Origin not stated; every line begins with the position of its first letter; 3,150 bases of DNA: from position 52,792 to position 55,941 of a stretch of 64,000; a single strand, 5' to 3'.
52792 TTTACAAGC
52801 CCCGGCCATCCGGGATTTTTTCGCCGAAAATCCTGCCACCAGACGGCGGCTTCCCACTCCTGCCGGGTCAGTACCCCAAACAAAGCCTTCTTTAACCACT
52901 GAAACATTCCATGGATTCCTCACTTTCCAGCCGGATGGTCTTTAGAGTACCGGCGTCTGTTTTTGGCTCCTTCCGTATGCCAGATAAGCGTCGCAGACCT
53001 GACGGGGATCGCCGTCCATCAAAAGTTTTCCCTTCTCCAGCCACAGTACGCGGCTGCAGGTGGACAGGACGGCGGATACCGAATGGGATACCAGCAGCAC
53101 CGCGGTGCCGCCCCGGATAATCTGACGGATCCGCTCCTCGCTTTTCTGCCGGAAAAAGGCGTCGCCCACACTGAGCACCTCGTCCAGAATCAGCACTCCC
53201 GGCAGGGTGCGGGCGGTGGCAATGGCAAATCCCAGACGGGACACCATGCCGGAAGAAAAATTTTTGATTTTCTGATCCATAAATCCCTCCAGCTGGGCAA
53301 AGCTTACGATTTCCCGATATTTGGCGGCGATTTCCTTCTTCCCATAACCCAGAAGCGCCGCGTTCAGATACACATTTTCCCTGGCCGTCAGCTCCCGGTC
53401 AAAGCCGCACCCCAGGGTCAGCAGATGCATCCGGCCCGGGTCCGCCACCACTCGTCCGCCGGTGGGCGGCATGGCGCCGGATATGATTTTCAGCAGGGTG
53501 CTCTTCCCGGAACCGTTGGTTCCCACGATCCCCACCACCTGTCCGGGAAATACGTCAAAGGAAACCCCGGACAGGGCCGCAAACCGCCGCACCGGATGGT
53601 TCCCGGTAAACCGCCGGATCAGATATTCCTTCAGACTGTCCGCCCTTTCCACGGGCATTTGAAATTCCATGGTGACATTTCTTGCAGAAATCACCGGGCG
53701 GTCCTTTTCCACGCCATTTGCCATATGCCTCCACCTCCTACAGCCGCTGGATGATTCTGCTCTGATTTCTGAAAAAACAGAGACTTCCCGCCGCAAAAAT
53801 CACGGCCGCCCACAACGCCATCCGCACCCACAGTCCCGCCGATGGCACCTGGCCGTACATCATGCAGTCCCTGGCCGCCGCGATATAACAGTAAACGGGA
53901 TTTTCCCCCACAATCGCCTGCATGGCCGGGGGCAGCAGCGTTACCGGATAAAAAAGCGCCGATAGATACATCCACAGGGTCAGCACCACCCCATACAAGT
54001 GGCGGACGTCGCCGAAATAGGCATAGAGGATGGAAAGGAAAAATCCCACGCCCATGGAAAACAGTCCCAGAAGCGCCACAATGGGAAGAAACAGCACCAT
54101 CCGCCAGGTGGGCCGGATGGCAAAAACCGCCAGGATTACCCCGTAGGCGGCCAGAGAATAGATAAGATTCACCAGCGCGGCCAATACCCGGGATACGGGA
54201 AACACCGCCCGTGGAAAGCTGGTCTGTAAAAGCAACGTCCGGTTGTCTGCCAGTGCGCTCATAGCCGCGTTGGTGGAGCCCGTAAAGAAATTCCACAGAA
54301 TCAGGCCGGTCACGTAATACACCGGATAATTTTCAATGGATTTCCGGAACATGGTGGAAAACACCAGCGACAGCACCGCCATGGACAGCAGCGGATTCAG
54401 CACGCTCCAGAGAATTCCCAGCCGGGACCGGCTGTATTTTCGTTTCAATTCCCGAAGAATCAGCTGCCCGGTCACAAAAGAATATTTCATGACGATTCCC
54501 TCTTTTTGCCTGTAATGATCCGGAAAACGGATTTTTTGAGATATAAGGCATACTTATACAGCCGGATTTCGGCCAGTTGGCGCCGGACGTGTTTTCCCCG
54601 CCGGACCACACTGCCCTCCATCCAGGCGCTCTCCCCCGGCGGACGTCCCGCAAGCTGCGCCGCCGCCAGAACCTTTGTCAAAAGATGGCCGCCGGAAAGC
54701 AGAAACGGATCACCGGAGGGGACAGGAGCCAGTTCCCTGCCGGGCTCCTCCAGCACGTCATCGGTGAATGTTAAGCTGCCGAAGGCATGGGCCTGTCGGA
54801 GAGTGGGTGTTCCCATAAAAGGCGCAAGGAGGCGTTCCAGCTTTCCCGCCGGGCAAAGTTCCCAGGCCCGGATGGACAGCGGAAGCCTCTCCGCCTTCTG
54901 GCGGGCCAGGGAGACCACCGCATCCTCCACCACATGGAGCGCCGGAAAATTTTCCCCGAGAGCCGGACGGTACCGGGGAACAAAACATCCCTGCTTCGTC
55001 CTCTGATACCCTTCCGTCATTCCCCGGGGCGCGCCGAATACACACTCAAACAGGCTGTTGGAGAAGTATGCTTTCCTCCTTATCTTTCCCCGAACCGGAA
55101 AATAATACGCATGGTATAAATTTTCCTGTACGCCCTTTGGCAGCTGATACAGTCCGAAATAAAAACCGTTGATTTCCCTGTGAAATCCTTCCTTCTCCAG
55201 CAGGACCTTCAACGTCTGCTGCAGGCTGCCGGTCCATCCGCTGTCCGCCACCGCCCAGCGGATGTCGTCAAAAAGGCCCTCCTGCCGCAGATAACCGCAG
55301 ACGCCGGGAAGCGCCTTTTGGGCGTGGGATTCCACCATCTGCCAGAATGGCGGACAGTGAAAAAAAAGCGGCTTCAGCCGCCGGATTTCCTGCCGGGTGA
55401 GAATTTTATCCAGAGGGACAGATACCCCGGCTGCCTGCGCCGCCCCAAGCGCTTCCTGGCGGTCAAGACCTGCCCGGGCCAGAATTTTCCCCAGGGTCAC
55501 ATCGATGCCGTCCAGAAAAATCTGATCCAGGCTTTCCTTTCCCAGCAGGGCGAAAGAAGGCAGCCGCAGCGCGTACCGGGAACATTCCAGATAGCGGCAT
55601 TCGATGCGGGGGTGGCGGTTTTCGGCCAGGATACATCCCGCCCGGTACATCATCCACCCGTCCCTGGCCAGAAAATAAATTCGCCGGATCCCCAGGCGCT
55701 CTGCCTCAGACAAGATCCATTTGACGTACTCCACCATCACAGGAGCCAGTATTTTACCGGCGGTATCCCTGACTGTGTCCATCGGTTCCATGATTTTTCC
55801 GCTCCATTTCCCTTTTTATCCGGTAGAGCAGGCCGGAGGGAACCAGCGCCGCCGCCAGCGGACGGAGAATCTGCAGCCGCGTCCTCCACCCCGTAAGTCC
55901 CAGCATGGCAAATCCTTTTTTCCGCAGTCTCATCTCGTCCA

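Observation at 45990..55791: Three paralogues of an uncharacterised about 430-aa module, two fused to HAD phosphatase-like domains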

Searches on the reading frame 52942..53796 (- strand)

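Call 12: search_protein_families(library=pfam, proteins=[window:52942-53796:-], max_evalue=0.01)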
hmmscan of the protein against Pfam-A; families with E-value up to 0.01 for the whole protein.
window:52942-53796:- (284 aa): 5 families
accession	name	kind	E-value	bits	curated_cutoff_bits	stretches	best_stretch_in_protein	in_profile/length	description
PF00005.33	ABC_tran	-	2.5e-20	73.9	25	1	75-207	1-135/137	ABC transporter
PF13304.12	AAA_21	-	5.6e-06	27.1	27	1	88-108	2-22/304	AAA domain, putative AbiEii toxin, Type IV TA system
PF13476.12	AAA_23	-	0.00037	21.6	27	1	76-108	11-42/201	AAA domain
PF13555.12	AAA_29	-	0.0029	17.8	27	1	85-103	22-40/61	P-loop containing region of AAA domain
PF02463.25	SMC_N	-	0.0087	15.9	40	0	83-105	22-44/220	RecF/RecN/SMC N terminal domain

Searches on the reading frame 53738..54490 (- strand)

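Call 12: search_protein_families(library=pfam, proteins=[window:53738-54490:-], max_evalue=0.01)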
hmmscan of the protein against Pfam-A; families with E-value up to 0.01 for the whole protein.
window:53738-54490:- (250 aa): 1 family
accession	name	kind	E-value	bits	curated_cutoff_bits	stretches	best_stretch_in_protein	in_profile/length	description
PF01061.29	ABC2_membrane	-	2.5e-18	66.8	26.9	1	9-210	5-210/211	ABC-2 type transporter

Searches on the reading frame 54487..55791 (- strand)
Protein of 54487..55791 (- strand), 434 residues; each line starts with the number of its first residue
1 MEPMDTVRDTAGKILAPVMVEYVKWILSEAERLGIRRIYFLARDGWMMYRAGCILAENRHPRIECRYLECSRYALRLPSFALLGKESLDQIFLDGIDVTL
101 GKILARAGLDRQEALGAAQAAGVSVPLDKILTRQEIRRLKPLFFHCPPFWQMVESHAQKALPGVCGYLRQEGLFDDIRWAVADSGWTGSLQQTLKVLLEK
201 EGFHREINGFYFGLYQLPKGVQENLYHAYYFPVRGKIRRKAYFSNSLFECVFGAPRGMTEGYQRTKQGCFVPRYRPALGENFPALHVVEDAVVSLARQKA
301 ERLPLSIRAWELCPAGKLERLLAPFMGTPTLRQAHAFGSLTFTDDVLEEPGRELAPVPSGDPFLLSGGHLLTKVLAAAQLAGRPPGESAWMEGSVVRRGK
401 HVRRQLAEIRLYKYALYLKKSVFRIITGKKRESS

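Call 4: search_protein_families(library=pfam, proteins=[window:54487-55791:-], max_evalue=0.1)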
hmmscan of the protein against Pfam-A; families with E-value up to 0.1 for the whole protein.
window:54487-55791:- (434 aa): 0 families

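Call 5: search_protein_families(library=ncbifam, proteins=[window:54487-55791:-], max_evalue=0.1)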
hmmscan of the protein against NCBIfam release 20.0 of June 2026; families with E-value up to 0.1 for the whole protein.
window:54487-55791:- (434 aa): 0 families

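Call 15: find_homologous_proteins(query=window:54487-55791:-, max_evalue=0.001)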
Query window:54487-55791:- (434 aa): 345 proteins with E <= 0.001 among 8000 candidates; the best 120 are listed.
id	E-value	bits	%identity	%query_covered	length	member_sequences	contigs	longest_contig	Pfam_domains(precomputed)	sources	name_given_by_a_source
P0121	1.1e-287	972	98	100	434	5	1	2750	-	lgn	-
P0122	2.9e-195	668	70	100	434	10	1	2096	-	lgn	-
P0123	9.3e-190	649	70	98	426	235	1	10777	-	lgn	-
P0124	3.7e-148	512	74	70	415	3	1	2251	-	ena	-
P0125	2.1e-136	474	56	96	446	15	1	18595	-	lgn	-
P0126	6.7e-118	413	50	97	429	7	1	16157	-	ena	-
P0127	6.3e-115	403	47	96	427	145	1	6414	-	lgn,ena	-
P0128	1.7e-114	401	47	97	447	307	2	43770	-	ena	-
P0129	3.0e-113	397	47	97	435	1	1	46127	-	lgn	-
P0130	1.5e-112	395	47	98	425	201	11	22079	-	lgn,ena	-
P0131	3.1e-112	394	47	97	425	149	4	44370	-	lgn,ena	-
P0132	5.6e-112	393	47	97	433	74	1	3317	-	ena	-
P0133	3.4e-110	387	46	96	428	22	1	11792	-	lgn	-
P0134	4.1e-109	384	47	97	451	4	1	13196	-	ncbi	-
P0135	3.1e-106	374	45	97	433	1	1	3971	-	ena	-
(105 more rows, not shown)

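Call 24: search_solved_structures(query=A2, max_evalue=10)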
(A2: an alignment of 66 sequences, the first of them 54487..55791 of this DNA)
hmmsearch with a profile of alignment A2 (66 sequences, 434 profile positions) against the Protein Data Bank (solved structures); distinct sequences matched with E-value up to 10: 3.
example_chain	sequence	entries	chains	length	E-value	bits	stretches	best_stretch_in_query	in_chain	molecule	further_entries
9h50_A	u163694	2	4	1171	1e-18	70.4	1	27-290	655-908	Bcs3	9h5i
8a0c_A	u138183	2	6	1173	1e-18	70.4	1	27-290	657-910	Bcs3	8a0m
7shg_A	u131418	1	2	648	6.1e-11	44.8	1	27-348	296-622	Ribofuranosyl transferase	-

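Call 39: search_solved_structures(query=A2, max_evalue=0.001, show_alignments=3)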
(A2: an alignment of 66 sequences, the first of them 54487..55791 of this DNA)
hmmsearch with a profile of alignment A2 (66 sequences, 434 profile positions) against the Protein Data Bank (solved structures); distinct sequences matched with E-value up to 0.001: 3.
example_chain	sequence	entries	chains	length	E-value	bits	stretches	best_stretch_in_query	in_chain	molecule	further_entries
9h50_A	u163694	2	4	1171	1e-18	70.4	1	27-290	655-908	Bcs3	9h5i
8a0c_A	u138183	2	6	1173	1e-18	70.4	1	27-290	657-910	Bcs3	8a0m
7shg_A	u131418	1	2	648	6.1e-11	44.8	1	27-348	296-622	Ribofuranosyl transferase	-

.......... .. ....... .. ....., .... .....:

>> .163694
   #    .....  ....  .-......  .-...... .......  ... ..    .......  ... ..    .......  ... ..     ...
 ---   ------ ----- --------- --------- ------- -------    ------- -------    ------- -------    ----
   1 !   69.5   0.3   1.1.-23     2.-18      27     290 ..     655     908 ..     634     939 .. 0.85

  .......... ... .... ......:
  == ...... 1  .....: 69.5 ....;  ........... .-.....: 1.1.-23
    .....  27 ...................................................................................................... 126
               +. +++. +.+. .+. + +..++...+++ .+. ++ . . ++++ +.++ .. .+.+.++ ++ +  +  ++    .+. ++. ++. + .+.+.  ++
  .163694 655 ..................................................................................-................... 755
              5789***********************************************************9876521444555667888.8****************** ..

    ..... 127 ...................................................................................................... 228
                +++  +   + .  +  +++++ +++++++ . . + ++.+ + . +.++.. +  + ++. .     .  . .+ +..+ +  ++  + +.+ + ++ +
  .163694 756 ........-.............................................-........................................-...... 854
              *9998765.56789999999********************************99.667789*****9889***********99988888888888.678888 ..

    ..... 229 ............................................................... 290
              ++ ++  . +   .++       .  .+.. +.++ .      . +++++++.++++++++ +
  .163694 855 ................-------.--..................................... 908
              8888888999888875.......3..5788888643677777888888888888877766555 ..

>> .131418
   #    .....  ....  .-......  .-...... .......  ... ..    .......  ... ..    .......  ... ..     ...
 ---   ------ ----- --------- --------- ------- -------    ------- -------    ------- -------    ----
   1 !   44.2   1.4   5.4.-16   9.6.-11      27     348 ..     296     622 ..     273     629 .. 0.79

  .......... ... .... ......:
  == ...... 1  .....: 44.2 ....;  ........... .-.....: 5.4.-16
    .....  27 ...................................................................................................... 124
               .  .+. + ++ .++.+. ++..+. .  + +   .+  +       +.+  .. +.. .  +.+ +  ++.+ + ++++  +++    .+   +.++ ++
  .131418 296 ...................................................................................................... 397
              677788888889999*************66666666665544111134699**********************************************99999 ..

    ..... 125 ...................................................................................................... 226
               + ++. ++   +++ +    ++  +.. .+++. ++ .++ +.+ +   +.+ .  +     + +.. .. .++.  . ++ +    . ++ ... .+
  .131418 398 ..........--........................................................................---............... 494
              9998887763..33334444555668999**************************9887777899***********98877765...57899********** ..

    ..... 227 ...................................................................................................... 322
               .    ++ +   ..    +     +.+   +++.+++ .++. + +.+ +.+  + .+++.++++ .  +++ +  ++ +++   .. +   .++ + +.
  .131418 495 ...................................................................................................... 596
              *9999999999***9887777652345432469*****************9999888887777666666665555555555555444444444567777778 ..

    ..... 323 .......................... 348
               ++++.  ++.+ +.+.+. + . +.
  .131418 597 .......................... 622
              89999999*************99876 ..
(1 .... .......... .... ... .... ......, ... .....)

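Call 41: predict_structure(alignment_id=A2)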
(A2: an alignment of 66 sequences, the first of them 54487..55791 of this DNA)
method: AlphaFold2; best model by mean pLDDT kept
length: 434 residues; sequences in the alignment: 66
mean_pLDDT: 92.3   pTM: 0.92
mean pLDDT of the five models: 92.3, 92.0, 91.7, 90.7, 90.5
residues with pLDDT >= 90: 346; 70-90: 59; 50-70: 25; < 50: 4
segments of 3 or more residues with pLDDT < 50: none
pLDDT, mean of each block of 10 residues (from residue 1): 93 98 99 98 96 98 98 97 96 90 97 98 95 92 98 98 98 98 90 97 97 94 96 94 95 92 98 89 97 99 98 95 97 97 81 84 54 70 73 94 92 90 83 53
secondary structure, 60 per line:
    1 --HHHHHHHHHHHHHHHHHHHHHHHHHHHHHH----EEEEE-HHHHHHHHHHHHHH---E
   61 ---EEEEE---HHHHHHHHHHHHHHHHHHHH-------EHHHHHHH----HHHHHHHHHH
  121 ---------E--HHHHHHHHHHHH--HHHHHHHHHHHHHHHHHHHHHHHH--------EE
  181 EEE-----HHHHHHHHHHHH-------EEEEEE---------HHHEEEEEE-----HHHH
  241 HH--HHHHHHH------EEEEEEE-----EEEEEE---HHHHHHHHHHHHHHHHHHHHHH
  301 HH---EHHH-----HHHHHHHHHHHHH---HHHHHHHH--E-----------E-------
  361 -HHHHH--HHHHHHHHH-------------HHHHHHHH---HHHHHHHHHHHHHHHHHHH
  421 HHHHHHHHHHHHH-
elements in order: H3-32 E37-41 H43-56 E64-68 H72-91 H100-106 H111-120 H133-144 H147-170 E179-183 H189-200 E208-213 E226-231 H237-242 H245-251 E258-264 E270-275 H279-302 H315-327 H331-338 H362-366 H369-377 H391-398 H402-433

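Call 45: find_related_loci(query=A2, collection=genome_contigs, flank=10000)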
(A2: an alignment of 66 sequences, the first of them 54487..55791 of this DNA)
Query A2 (434 aa) in genome_contigs; peptide patterns used: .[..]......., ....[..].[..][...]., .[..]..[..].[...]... (x = any residue, [..] = any of these).
576 stretches matched a pattern; 520 encode a relative of the query (tblastn E <= 1e-3); the best 80 are kept; 80 distinct loci.
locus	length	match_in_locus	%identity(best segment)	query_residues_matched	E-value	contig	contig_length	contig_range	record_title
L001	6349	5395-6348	74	1-318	4e-158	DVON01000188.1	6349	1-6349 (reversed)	MAG TPA_asm: Candidatus Pullilachnospira stercoravium isolate ChiBcec2-4451 ChiBcec2__C63114_L6349_SRR6323107, whole gen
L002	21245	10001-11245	55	1-417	1e-136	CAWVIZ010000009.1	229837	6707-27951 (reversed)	MAG: uncultured Lachnospiraceae bacterium isolate metabat2_pooled_metaflye.1390 MAG genome assembly, contig: contig_3736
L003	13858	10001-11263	48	2-426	2e-115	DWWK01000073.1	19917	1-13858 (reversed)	MAG TPA_asm: Candidatus Mediterraneibacter faecigallinarum isolate ChiGjej1B1-1692 ChiGjej1B1M5__C145676_L19917_SAMN0800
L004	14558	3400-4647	47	7-426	3e-115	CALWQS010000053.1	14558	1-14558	MAG: uncultured Mediterraneibacter sp. isolate BRZ_RF__bin127 genome assembly, contig: BRZ_RF__NODE_6113_length_14558_co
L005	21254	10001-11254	47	2-422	1e-114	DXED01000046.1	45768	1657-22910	MAG TPA_asm: Candidatus Dorea intestinigallinarum isolate CHK188-17839 CHK188__C215497_L45768_SAMEA5754832, whole genome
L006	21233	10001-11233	46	8-423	5e-113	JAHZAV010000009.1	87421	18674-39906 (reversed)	MAG: Lachnospiraceae bacterium isolate HRGM_Genome_1939 HRGM_Genome_1939_9, whole genome shotgun sequence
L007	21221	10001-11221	45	7-423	9e-110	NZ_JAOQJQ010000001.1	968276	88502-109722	Brotonthovivens ammoniilytica strain Sanger_109 .14207_7_10.1, whole genome shotgun sequence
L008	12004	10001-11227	43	5-423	2e-105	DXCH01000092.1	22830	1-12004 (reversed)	MAG TPA_asm: Candidatus Eubacterium avistercoris isolate CHK192-9172 CHK192__C72348_L22830_SAMEA5754836, whole genome sh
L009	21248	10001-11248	45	4-422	3e-105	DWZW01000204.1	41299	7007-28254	MAG TPA_asm: Candidatus Dorea stercoravium isolate ChiSjej1B19-6982 ChiSjej1B19M5__C288968_L41299_SAMN08009937, whole ge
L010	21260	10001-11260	46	4-420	4e-104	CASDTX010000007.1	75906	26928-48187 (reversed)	uncultured Eubacteriales bacterium isolate SI.O65.metabat-bins.162 genome assembly, contig: SI.O65.metabat-bins.162.fa_k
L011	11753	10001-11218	40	14-422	7e-99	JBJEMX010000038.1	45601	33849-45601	MAG: Lachnospiraceae bacterium isolate LOHA14_bin.033 NODE_308_length_45601_cov_8.970974, whole genome shotgun sequence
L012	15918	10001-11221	43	6-422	9e-99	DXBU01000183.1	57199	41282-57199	MAG TPA_asm: Candidatus Blautia faecigallinarum isolate 14324 ChiHcec31__C245262_L57199_SAMN08010211, whole genome shotg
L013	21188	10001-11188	43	11-406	8e-98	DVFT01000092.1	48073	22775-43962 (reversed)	MAG TPA_asm: Candidatus Limivivens merdigallinarum isolate ChiSjej3B21-11622 ChiSjej3B21M5__C155080_L48073_SRR6323095, w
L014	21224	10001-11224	42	10-420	1e-93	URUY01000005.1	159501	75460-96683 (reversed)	uncultured Lachnospiraceae bacterium isolate UMGS1368 genome assembly, contig: NODE_25_length_159501_cov_72.262885, whol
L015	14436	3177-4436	43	2-420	1e-93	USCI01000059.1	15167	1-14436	uncultured Ruminococcaceae bacterium isolate UMGS1591 genome assembly, contig: NODE_2327_length_15167_cov_5.276403, whol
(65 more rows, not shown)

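Call 49: fold_search(model_id=the predicted structure, library=pdb)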
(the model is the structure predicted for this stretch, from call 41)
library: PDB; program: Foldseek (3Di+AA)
matches with E <= 10: 458; with E <= 0.001: 8
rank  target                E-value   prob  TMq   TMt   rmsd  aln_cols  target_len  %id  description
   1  8a0m_A                1.0e-10  1.00  0.67  0.28   5.7       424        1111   17  Capsular polysaccharide synthesis multienzyme in complex with capsular polymer fragment (released 2023-04-26)
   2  8a0c_B                1.0e-10  1.00  0.66  0.28   5.7       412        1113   16  Capsular polysaccharide synthesis multienzyme in complex with CMP (released 2023-04-26)
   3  7shg_B                1.5e-10  1.00  0.59  0.45   4.9       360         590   16  Polysaccharide ribofuranosyl transferase from Thermobacillus composti (released 2022-03-02)
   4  8a0c_A                2.4e-10  1.00  0.65  0.28   6.0       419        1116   17  Capsular polysaccharide synthesis multienzyme in complex with CMP (released 2023-04-26)
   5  8a0m_B                2.6e-10  1.00  0.62  0.30   6.1       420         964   16  Capsular polysaccharide synthesis multienzyme in complex with capsular polymer fragment (released 2023-04-26)
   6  8a0m_C                3.4e-10  1.00  0.67  0.28   5.6       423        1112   17  Capsular polysaccharide synthesis multienzyme in complex with capsular polymer fragment (released 2023-04-26)
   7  7shg_A                7.0e-10  1.00  0.58  0.44   5.6       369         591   15  Polysaccharide ribofuranosyl transferase from Thermobacillus composti (released 2022-03-02)
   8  8a0m_D                4.8e-09  1.00  0.55  0.26   4.7       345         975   17  Capsular polysaccharide synthesis multienzyme in complex with capsular polymer fragment (released 2023-04-26)
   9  5efz_A                1.1e-01  0.18  0.12  0.14  15.2       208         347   12  Monoclinic structure of the acetyl esterase MekB (released 2015-12-16)
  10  8elf_A                1.1e-01  0.08  0.12  0.13  19.4       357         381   11  Structure of Get3d, a homolog of Get3, from Arabidopsis thaliana (released 2023-05-03)
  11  1zen                  1.2e-01  0.11  0.12  0.14  20.2       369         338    9  CLASS II FRUCTOSE-1,6-BISPHOSPHATE ALDOLASE (released 1997-07-07)
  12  8wfd_C                1.5e-01  0.16  0.17  0.14  20.2       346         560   15  The cryo-EM structure of TdpAB in complex with AMPPNP and DNA (released 2025-01-22)
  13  6jib_A                1.6e-01  0.10  0.14  0.18  20.9       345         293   12  Human MTHFD2 in complex with DS44960156 (released 2019-06-05)
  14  8w2c_A                2.3e-01  0.12  0.12  0.17  16.5       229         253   10  Thioesterase domain structure from Sulfazecin biosynthetic nonribosomal peptide synthetase SulM (released 2024-08-07)
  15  5e4y_B                2.7e-01  0.14  0.13  0.15  15.1       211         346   11  Orthorhombic structure of the acetyl esterase MekB (released 2015-12-16)
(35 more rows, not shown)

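Call 62: search_protein_representatives(alignment_id=A2)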
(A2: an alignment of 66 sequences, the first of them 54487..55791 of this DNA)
Query: 66 sequences, 434 profile positions. Proteins with E-value up to 0.001 (for the whole library): 7980; up to 1e-10: 5482; up to 1e-30: 1474. The best 150 are listed.
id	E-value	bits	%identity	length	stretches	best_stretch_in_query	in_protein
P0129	6.5e-172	588.5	-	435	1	8-432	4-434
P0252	9.2e-172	588.0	-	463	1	12-430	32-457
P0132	1.5e-169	580.7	-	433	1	9-433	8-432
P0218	1.7e-165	567.4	-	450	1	9-431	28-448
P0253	3.8e-164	562.9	-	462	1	9-429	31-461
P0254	2.2e-162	557.1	-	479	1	9-432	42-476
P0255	2.3e-161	553.8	-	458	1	13-428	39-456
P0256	8.8e-161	551.8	-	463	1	13-430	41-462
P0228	2.9e-160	550.1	-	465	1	9-430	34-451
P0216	5.4e-160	549.2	-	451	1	12-430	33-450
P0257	9.6e-160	548.4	-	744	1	10-429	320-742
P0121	2.7e-158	543.6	-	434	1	13-430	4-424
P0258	4.1e-156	536.4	-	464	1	7-430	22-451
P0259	8.5e-156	535.4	-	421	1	17-429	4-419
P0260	4.7e-155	532.9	-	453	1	10-432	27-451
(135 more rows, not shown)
